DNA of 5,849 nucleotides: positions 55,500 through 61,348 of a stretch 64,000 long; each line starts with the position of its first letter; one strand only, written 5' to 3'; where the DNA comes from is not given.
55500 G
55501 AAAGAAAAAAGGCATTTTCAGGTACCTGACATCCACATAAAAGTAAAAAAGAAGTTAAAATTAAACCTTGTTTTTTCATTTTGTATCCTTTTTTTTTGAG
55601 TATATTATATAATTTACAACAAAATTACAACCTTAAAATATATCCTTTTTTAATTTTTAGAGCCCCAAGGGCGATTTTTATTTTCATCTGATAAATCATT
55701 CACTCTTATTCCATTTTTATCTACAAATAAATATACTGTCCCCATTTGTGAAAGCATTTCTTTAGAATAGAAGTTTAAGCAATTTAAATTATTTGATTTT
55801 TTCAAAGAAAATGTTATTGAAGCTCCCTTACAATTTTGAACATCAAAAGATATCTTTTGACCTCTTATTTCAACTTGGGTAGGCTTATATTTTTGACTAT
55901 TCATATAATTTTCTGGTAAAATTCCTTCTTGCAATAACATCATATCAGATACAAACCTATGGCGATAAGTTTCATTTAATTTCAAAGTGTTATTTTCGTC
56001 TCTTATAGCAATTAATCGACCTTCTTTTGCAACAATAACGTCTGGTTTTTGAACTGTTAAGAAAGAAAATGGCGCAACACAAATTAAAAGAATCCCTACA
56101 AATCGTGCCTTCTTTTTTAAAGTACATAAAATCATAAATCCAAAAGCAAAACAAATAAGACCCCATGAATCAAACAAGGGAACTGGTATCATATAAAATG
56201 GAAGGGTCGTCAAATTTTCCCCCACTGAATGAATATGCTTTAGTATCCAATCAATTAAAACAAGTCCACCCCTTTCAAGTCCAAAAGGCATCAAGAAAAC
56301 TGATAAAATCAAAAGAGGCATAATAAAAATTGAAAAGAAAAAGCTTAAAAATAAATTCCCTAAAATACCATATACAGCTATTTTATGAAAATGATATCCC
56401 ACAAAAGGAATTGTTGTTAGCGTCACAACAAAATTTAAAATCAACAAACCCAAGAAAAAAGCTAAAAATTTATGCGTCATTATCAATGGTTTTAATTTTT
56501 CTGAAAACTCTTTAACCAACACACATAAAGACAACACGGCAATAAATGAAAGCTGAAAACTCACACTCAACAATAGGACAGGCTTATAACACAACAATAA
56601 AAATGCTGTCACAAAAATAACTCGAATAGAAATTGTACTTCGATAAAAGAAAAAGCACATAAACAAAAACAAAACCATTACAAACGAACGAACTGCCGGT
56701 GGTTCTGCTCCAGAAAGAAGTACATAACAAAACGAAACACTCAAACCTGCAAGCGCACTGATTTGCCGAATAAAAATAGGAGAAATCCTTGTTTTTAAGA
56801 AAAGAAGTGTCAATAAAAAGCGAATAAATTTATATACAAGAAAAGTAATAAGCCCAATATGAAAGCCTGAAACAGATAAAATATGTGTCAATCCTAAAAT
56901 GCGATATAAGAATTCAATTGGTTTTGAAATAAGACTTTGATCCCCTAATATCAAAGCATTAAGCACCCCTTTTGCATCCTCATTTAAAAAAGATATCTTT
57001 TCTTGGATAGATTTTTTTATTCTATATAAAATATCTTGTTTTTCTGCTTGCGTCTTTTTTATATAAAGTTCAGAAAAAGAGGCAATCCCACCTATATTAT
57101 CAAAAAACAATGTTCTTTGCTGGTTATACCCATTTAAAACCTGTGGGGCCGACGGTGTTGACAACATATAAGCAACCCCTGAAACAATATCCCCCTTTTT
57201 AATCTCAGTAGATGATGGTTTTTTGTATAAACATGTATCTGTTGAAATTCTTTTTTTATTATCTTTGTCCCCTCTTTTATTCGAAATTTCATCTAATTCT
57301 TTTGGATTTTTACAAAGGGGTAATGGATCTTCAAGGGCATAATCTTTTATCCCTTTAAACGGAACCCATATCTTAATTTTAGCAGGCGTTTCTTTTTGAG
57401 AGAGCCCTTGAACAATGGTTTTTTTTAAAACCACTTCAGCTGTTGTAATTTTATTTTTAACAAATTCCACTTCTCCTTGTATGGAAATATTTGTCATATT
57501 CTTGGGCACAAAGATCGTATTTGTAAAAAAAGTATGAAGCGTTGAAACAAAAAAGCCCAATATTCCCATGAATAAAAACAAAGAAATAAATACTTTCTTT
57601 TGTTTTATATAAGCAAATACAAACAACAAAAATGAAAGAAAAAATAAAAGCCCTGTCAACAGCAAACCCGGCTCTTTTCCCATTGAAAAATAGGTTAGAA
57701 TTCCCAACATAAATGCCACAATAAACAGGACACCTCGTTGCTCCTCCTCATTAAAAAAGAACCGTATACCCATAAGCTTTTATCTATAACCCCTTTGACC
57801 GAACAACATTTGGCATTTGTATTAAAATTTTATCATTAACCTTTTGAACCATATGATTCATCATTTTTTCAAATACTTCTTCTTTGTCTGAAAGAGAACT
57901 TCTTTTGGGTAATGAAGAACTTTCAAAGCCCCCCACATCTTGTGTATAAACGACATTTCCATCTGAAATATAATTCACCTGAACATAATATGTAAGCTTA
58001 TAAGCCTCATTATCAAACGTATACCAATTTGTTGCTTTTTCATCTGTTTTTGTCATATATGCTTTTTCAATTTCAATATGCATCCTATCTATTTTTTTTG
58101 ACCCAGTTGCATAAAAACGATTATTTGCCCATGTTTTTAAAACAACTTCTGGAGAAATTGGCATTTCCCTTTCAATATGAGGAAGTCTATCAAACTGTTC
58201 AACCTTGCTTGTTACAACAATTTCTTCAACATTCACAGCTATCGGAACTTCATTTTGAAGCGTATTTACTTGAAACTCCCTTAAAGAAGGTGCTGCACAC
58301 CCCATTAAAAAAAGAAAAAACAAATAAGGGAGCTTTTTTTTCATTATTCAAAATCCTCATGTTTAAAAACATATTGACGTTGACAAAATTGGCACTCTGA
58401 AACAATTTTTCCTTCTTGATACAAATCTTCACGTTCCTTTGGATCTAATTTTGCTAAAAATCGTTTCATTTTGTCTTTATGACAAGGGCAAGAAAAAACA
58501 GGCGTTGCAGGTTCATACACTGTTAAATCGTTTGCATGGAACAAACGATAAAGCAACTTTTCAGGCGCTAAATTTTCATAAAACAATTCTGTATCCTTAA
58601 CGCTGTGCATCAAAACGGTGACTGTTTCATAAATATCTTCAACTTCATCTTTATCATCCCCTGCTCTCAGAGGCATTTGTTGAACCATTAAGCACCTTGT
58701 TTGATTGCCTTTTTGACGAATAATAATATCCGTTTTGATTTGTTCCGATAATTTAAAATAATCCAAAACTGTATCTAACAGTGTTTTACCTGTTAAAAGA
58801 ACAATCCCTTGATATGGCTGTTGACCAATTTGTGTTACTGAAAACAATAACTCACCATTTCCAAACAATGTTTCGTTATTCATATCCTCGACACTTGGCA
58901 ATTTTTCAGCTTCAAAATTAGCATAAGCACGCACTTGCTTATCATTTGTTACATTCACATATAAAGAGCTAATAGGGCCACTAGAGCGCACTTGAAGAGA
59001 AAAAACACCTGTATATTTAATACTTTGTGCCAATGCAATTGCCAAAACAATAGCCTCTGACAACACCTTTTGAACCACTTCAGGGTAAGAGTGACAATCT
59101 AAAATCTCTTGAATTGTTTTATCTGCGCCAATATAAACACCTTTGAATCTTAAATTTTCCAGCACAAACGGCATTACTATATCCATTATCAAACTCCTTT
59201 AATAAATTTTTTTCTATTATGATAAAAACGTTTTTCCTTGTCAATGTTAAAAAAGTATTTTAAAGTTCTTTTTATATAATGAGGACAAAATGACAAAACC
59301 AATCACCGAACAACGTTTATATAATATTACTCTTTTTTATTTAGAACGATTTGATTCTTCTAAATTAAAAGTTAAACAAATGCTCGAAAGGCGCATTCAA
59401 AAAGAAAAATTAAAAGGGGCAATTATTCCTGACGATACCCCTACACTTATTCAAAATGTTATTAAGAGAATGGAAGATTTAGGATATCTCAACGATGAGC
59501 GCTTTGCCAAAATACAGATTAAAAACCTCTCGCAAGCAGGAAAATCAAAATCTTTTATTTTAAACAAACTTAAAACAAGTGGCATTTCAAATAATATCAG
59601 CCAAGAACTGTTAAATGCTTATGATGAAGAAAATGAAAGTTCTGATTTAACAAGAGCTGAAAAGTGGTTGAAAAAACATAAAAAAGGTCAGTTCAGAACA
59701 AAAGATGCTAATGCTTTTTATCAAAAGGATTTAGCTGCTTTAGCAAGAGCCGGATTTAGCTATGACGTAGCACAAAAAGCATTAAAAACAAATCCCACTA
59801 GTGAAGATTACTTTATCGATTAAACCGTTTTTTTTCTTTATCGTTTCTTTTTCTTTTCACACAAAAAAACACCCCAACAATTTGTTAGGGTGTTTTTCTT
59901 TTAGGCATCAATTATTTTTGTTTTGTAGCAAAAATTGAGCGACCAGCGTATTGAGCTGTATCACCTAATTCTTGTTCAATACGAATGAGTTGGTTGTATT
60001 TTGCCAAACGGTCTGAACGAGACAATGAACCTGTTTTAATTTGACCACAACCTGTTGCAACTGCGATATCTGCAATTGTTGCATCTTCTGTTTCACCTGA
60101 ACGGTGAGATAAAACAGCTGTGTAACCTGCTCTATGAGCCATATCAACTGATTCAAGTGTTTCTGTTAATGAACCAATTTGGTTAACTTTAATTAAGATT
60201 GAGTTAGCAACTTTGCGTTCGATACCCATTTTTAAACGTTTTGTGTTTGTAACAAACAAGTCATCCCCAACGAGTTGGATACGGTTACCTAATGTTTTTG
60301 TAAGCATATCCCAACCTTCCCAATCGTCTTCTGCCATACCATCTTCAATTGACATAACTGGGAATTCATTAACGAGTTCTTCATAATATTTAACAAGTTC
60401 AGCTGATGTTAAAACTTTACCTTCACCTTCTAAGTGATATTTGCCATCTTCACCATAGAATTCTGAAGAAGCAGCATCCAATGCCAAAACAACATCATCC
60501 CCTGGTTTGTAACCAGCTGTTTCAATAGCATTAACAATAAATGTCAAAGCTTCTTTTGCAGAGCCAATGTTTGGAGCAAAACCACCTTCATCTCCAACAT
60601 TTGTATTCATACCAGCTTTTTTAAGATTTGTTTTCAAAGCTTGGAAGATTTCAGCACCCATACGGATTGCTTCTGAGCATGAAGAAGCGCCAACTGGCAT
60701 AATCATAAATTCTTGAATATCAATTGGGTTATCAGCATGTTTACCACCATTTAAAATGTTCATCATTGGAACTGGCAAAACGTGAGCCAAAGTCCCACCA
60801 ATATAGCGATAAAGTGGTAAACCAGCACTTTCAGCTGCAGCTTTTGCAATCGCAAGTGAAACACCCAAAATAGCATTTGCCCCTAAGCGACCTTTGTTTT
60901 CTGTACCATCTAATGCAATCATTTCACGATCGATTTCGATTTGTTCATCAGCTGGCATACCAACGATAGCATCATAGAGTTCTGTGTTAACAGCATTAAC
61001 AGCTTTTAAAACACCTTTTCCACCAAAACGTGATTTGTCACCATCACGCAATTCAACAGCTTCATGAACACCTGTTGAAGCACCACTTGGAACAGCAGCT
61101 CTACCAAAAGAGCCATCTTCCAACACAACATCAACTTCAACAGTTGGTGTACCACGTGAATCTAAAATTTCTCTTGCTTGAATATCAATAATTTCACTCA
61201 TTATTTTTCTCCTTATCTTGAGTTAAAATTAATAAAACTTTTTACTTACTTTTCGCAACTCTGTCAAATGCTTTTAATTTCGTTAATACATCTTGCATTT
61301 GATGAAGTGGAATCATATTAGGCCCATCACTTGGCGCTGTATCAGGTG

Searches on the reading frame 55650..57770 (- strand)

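Call 18: search_protein_families(library=pfam, proteins=[window:55650-57770:-], max_evalue=0.001)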
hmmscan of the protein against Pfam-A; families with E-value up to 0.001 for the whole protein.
window:55650-57770:- (706 aa): 1 family
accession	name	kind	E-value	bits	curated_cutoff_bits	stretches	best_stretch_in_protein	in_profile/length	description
PF03772.21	Competence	-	5.2e-53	180.6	23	1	273-553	1-268/270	Competence protein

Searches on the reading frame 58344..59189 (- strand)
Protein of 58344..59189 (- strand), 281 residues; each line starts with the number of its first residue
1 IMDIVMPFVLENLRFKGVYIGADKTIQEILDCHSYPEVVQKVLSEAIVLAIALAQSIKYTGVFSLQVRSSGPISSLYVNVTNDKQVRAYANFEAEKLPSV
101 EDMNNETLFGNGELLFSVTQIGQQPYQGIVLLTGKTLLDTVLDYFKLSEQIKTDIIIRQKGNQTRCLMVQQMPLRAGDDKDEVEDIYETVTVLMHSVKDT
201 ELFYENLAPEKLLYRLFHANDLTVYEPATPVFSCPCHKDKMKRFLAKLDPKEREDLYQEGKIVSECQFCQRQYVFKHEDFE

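Call 18: search_protein_families(library=pfam, proteins=[window:58344-59189:-], max_evalue=0.001)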
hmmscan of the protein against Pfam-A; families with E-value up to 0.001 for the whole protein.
window:58344-59189:- (281 aa): 1 family
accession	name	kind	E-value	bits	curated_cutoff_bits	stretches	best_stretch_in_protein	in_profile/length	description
PF01430.24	HSP33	-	3e-57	194.6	21.4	1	3-276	1-273/273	Hsp33 protein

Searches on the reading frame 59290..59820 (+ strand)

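Call 18: search_protein_families(library=pfam, proteins=[window:59290-59820:+], max_evalue=0.001)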
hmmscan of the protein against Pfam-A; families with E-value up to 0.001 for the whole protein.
window:59290-59820:+ (177 aa): 1 family
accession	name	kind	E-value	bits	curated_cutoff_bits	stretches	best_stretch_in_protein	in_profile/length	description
PF02631.22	RecX_HTH2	-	0.00085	19.9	26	0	68-107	1-41/42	RecX, second three-helix domain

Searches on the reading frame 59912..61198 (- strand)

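Call 18: search_protein_families(library=pfam, proteins=[window:59912-61198:-], max_evalue=0.001)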
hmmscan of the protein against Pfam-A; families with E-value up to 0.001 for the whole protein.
window:59912-61198:- (428 aa): 4 families
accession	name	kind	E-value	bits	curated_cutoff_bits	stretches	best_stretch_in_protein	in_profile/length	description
PF00113.28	Enolase_C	-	5.1e-140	466.3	21.5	1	139-423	2-293/296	Enolase, C-terminal TIM barrel domain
PF03952.21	Enolase_N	-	9.8e-60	200.9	35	1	3-133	1-131/131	Enolase, N-terminal domain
PF13378.12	MR_MLE_C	-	5.5e-06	26.7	29.4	1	253-386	46-173/219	Enolase C-terminal domain-like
PF07476.17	MAAL_C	-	0.00065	19.4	27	0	301-386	134-220/249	Methylaspartate ammonia-lyase C-terminus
